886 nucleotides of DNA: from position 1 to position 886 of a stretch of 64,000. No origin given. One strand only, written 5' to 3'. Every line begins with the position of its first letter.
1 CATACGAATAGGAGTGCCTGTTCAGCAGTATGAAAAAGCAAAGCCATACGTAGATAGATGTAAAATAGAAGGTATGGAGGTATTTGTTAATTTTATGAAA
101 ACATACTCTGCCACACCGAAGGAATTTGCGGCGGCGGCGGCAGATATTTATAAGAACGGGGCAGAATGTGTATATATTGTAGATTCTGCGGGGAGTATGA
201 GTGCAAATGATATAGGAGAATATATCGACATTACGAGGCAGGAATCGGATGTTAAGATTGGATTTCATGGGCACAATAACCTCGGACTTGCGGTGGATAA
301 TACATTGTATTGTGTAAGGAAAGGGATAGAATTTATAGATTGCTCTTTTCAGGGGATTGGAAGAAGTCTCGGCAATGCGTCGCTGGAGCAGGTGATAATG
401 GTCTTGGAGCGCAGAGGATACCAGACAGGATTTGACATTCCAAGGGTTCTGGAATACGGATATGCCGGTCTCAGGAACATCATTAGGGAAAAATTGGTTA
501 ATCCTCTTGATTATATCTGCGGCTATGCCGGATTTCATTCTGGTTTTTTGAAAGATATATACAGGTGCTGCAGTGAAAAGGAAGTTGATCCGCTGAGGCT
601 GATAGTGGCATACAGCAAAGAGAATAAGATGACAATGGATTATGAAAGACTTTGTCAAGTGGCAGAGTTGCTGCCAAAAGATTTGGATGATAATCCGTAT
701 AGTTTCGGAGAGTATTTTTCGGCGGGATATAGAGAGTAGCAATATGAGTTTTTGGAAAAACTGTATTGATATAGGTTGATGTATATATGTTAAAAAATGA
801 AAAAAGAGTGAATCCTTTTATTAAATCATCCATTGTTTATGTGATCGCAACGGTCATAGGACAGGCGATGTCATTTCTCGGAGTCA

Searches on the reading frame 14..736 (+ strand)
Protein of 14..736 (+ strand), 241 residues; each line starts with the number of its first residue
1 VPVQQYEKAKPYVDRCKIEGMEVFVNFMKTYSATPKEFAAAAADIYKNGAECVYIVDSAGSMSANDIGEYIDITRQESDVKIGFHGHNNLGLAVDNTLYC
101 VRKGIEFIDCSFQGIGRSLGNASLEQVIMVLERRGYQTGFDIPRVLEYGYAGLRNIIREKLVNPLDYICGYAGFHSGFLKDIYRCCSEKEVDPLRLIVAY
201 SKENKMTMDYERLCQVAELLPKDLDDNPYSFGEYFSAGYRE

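Call 11: search_protein_families(library=pfam, proteins=[window:14-736:+], max_evalue=0.01)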
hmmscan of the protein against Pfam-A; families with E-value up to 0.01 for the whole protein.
window:14-736:+ (241 aa): 2 families
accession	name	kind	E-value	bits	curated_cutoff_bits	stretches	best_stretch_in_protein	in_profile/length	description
PF00682.25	HMGL-like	-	7.5e-26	91.5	29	1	7-146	113-254/260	HMGL-like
PF07836.16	DmpG_comm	-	0.0012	18.8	27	1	168-200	9-41/63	DmpG-like communication domain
